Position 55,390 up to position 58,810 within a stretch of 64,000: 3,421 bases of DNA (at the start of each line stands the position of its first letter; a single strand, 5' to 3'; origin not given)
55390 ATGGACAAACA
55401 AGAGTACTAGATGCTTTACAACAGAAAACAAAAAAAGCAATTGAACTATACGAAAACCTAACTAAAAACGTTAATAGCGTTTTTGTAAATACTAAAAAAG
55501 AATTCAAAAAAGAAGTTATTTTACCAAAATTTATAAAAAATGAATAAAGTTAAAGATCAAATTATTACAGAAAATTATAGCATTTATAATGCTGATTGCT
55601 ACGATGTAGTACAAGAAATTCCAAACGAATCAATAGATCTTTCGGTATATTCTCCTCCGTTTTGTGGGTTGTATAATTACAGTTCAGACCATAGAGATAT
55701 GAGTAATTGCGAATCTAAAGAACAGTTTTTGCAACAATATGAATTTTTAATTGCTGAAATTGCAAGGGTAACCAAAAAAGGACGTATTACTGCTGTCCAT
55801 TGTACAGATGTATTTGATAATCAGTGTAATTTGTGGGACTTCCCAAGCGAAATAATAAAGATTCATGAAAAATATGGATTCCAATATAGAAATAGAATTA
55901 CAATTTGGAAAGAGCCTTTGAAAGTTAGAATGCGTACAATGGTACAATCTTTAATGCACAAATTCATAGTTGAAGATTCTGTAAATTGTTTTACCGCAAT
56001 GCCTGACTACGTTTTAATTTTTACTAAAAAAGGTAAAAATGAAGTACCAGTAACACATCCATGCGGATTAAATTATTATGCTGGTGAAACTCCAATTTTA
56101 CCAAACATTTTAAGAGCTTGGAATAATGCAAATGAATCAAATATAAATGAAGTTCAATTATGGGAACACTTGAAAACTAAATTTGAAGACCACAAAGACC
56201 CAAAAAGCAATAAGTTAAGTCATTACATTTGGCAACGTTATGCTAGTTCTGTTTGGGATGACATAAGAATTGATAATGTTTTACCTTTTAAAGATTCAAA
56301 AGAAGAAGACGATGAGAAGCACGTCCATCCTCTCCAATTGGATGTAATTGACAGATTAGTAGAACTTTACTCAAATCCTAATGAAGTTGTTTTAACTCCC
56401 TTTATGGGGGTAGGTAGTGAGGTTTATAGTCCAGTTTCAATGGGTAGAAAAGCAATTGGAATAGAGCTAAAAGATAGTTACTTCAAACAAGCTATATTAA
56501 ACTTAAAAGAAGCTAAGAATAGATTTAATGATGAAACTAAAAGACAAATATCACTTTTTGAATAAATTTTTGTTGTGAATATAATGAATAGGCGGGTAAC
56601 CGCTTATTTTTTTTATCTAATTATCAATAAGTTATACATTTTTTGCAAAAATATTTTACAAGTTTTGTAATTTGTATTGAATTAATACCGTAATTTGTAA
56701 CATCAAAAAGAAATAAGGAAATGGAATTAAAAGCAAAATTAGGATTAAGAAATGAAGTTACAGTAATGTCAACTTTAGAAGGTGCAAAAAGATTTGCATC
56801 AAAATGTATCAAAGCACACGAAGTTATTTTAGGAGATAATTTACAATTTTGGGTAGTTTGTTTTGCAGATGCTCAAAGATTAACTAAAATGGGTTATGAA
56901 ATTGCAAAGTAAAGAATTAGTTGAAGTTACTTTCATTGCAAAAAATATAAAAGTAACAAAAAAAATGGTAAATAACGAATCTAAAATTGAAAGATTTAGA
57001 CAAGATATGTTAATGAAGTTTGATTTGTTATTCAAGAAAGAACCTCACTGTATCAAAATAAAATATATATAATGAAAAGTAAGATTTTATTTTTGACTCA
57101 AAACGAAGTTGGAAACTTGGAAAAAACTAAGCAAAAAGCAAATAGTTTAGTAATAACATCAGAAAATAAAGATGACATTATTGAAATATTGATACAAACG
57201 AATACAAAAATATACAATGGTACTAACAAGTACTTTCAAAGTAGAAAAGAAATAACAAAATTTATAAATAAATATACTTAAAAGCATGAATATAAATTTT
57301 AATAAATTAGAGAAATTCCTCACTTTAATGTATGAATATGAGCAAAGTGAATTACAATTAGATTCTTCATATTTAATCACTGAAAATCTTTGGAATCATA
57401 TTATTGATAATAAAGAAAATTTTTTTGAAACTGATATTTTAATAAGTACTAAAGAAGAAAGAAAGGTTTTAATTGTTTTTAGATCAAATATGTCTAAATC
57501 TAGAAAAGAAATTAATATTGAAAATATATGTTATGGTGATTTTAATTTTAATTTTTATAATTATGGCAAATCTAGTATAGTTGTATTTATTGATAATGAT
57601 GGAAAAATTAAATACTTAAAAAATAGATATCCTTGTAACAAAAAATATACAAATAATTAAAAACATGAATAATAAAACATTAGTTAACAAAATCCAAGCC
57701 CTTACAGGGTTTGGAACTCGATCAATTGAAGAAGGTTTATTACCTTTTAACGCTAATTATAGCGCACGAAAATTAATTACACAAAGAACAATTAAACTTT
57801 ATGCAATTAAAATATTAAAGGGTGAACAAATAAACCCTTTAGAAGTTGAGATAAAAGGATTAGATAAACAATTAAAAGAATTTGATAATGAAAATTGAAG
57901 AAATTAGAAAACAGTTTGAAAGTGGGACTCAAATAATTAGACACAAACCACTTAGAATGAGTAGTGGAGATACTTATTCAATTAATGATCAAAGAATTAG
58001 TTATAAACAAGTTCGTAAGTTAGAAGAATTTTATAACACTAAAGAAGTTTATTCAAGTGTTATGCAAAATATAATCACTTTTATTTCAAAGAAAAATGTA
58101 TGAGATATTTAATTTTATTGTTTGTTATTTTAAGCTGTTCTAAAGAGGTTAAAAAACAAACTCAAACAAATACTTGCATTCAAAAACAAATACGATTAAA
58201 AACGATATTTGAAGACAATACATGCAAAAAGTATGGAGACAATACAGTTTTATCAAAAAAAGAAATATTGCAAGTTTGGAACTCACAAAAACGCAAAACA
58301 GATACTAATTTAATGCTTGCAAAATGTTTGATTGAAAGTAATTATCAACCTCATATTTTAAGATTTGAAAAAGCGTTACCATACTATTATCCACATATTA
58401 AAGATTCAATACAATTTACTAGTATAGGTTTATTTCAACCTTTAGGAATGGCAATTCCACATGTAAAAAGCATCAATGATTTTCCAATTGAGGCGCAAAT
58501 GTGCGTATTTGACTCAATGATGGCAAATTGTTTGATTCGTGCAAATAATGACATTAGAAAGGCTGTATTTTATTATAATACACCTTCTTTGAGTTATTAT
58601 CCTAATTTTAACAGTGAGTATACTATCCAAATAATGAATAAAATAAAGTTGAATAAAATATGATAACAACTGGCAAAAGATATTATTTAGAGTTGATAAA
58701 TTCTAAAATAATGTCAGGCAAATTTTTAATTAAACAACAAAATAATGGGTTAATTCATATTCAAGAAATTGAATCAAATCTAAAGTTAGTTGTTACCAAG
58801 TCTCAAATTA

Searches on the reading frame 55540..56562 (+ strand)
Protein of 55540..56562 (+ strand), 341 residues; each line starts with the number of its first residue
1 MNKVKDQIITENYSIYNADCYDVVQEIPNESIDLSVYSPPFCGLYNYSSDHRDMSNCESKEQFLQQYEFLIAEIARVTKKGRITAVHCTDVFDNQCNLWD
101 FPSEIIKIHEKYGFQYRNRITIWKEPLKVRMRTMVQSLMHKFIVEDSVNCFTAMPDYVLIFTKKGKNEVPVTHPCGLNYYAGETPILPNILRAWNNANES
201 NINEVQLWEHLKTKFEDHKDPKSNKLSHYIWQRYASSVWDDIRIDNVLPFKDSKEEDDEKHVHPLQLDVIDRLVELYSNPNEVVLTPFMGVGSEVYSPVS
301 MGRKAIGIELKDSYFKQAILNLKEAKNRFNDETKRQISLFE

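Call 26: search_protein_families(library=pfam, proteins=[window:55540-56562:+], max_evalue=0.001)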
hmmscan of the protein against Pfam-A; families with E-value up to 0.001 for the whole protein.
window:55540-56562:+ (341 aa): 1 family
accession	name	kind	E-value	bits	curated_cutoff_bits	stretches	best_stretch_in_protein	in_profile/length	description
PF01555.25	N6_N4_Mtase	-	6.4e-23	82.3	26.7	1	32-318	1-219/221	DNA methylase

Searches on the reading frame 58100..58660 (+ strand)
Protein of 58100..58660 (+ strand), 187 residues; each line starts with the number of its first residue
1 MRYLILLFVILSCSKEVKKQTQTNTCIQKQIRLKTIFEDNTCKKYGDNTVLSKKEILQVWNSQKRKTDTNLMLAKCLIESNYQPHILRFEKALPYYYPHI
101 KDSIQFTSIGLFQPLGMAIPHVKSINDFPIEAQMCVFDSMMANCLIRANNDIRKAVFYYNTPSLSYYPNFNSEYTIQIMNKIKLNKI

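Call 26: search_protein_families(library=pfam, proteins=[window:58100-58660:+], max_evalue=0.001)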
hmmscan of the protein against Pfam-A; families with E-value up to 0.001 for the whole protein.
window:58100-58660:+ (187 aa): 1 family
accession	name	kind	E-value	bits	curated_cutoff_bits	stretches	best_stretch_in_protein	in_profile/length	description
PF09710.15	Trep_dent_lipo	-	0.00018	21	25.3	1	4-67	9-76/397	Treponema clustered lipoprotein (Trep_dent_lipo)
